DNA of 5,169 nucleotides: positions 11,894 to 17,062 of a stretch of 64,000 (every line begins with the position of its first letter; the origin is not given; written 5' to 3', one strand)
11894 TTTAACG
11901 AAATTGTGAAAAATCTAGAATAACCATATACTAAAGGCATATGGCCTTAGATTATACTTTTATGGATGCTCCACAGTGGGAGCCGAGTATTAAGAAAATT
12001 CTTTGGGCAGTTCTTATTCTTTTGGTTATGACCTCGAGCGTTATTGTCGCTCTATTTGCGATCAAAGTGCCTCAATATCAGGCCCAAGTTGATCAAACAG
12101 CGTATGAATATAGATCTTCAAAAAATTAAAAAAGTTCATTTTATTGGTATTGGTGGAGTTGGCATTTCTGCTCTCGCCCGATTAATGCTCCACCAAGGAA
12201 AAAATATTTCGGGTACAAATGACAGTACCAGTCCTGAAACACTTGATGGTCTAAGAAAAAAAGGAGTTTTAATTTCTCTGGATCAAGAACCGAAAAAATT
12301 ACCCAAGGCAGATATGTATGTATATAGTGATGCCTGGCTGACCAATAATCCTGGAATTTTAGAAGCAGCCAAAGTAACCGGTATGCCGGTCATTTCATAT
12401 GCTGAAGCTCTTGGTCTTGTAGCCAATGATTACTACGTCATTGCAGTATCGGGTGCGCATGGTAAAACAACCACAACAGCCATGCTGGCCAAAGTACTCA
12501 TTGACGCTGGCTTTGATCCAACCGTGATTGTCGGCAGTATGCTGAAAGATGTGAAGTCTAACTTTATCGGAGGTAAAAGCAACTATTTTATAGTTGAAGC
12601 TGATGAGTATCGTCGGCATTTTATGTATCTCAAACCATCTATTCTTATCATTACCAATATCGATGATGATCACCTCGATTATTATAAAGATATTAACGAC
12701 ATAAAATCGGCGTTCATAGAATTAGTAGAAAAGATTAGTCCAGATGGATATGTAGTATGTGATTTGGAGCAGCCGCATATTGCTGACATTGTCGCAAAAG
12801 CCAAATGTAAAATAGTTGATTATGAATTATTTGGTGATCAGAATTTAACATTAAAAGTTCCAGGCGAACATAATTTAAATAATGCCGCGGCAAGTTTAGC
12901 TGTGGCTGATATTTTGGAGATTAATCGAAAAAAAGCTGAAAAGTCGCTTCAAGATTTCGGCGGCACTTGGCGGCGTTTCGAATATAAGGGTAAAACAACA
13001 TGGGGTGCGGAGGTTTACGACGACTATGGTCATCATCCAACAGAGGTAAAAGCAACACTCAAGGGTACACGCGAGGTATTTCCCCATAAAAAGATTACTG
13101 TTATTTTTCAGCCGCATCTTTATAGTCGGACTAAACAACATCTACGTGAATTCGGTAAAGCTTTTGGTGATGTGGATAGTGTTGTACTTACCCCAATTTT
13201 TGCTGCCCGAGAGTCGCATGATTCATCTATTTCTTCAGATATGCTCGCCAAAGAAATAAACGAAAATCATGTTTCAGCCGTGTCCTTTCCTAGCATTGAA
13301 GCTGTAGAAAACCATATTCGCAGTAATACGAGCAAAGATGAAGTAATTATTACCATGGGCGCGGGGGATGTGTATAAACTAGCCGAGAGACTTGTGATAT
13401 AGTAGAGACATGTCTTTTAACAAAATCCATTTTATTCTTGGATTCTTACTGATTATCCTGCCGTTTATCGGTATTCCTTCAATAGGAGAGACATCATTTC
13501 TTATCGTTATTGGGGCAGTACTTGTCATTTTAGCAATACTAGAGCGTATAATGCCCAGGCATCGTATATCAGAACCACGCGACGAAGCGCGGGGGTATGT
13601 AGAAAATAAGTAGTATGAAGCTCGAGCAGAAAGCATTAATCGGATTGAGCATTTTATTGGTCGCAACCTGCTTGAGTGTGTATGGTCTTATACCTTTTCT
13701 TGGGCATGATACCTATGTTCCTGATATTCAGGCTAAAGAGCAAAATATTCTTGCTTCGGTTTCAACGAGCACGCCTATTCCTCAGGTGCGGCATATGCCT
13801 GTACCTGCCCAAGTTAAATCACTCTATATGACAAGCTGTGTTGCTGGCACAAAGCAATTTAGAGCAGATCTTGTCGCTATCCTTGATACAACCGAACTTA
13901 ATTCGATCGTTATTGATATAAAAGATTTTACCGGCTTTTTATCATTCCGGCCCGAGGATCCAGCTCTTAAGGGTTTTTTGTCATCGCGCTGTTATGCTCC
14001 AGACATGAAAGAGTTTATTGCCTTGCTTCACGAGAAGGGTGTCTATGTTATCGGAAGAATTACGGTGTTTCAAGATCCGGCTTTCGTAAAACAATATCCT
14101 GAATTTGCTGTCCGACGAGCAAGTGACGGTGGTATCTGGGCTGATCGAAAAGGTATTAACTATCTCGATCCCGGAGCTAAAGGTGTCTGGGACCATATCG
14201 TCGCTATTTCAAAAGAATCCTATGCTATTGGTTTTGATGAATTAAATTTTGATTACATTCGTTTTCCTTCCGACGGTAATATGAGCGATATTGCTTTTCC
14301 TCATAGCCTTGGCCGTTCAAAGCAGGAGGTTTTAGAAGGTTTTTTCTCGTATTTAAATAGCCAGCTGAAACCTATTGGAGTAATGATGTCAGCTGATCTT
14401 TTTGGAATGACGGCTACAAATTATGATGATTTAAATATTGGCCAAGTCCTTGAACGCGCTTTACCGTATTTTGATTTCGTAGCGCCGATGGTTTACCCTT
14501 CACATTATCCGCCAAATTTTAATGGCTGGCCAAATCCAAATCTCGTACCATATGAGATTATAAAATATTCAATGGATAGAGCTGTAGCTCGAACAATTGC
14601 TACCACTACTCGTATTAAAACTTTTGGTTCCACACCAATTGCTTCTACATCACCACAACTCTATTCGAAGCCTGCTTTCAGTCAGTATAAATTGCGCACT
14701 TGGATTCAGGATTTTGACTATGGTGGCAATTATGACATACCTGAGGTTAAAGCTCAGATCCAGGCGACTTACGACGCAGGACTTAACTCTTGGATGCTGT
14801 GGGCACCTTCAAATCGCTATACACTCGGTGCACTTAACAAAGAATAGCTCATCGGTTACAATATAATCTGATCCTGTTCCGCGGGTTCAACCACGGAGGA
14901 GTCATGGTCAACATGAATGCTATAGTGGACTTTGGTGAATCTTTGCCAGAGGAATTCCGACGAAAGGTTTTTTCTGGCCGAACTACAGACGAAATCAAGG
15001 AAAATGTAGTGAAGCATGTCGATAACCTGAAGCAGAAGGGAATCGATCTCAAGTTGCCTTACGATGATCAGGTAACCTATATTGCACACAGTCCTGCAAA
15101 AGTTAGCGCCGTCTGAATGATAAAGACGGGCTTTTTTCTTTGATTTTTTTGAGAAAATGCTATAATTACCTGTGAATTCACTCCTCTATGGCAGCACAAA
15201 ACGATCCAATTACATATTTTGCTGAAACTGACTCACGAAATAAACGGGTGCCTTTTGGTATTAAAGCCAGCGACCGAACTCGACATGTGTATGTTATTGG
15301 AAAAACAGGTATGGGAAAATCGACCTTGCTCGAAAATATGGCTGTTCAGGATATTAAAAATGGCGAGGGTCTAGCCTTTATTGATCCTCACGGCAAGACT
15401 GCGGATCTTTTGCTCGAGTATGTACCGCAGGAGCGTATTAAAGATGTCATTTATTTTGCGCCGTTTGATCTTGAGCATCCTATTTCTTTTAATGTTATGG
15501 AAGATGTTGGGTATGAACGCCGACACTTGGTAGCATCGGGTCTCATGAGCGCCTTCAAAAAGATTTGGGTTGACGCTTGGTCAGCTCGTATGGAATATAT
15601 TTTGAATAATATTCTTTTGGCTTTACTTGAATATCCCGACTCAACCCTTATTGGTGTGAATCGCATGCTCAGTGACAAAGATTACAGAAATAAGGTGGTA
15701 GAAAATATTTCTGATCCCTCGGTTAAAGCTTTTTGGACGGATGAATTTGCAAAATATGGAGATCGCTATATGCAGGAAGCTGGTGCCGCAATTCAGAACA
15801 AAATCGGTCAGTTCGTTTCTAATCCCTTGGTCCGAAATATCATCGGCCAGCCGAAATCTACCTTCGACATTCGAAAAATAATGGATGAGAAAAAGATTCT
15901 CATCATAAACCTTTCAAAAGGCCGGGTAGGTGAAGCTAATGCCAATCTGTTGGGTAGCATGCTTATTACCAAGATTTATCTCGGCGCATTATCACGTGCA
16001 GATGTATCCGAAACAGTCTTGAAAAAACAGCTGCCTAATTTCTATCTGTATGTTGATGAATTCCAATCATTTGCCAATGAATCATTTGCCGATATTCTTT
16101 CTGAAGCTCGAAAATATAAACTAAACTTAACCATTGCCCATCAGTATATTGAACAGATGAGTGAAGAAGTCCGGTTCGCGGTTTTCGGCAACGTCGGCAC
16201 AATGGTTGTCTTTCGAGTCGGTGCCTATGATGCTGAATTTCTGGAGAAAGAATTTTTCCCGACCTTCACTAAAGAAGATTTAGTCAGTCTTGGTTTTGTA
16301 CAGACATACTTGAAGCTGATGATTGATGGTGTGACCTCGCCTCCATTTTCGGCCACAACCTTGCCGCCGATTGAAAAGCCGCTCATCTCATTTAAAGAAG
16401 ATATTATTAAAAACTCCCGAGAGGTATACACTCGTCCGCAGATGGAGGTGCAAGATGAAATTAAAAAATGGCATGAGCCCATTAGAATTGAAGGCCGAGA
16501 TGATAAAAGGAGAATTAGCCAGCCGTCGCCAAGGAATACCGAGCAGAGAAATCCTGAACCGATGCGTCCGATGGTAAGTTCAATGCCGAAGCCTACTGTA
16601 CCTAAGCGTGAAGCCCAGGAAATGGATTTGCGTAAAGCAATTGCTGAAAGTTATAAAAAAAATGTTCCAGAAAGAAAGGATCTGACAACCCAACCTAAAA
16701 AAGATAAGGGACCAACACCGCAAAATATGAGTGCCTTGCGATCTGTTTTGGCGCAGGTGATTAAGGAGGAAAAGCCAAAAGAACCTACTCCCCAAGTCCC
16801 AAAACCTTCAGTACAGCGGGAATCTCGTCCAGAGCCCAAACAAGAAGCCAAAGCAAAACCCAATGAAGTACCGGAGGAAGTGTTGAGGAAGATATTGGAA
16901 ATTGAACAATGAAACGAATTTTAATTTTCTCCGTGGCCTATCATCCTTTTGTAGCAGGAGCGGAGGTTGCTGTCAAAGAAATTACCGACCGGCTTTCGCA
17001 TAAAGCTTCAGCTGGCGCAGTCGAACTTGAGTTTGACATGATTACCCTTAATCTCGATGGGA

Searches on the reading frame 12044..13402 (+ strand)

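Call 56: search_protein_families(library=pfam, proteins=[window:12044-13402:+], max_evalue=0.0001)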
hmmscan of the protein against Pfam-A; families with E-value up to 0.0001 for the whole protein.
window:12044-13402:+ (452 aa): 3 families
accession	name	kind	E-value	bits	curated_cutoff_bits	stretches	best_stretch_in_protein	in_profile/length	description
PF08245.18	Mur_ligase_M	-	7.7e-22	78.7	24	1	135-261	1-146/200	Mur ligase middle domain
PF02875.26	Mur_ligase_C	-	6.3e-21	76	28.4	1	310-441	1-127/127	Mur ligase, glutamate ligase domain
PF01225.30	Mur_ligase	-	2.9e-15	56.8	21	1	30-131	1-95/95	Mur ligase family, catalytic domain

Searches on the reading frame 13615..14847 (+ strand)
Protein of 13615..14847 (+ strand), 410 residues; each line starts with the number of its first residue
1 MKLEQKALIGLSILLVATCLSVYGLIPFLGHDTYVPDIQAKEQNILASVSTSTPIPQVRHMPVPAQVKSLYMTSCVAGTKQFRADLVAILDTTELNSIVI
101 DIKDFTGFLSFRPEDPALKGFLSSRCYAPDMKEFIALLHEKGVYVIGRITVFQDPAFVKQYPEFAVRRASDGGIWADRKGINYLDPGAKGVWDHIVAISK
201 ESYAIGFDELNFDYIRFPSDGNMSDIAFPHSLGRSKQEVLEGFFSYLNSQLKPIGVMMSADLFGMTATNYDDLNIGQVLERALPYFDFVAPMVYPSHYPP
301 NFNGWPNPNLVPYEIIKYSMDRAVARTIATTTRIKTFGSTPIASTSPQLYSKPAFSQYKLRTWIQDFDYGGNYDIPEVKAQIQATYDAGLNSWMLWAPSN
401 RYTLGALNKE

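Call 56: search_protein_families(library=pfam, proteins=[window:13615-14847:+], max_evalue=0.0001)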
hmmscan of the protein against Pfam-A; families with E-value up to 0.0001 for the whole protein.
window:13615-14847:+ (410 aa): 1 family
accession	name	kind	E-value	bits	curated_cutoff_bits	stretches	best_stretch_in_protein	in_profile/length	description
PF13200.12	DUF4015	-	9.9e-85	284.8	27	1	70-402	2-313/313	Putative glycosyl hydrolase domain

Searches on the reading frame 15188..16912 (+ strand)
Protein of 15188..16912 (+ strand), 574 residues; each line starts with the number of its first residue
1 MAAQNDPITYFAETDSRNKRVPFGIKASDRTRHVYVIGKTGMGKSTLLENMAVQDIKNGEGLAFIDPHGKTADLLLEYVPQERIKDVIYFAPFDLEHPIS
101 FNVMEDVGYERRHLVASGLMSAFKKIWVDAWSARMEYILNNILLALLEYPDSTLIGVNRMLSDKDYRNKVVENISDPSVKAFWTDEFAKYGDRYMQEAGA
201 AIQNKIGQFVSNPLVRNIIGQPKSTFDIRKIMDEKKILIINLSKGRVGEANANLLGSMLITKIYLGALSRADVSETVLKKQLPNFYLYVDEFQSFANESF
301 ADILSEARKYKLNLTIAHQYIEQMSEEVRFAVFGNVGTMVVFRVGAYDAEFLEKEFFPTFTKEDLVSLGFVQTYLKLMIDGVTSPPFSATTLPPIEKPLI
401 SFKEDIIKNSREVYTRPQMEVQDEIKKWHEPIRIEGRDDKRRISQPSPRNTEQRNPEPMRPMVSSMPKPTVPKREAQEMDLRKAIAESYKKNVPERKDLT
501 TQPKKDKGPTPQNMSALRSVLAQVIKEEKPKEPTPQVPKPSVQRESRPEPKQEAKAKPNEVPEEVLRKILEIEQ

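Call 56: search_protein_families(library=pfam, proteins=[window:15188-16912:+], max_evalue=0.0001)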
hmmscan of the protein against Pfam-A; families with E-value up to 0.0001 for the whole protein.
window:15188-16912:+ (574 aa): 3 families
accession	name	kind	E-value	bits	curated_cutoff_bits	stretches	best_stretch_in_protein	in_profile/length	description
PF01935.23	DUF87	-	1.8e-07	31.9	23.2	1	19-259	10-216/220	Helicase HerA, central domain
PF02534.20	T4SS-DNA_transf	-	7.4e-07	28.8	20.1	1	32-326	45-346/468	Type IV secretory system Conjugative DNA transfer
PF10412.15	TrwB_AAD_bind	-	1.4e-06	27.9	20.5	1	27-344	11-310/387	Type IV secretion-system coupling protein DNA-binding domain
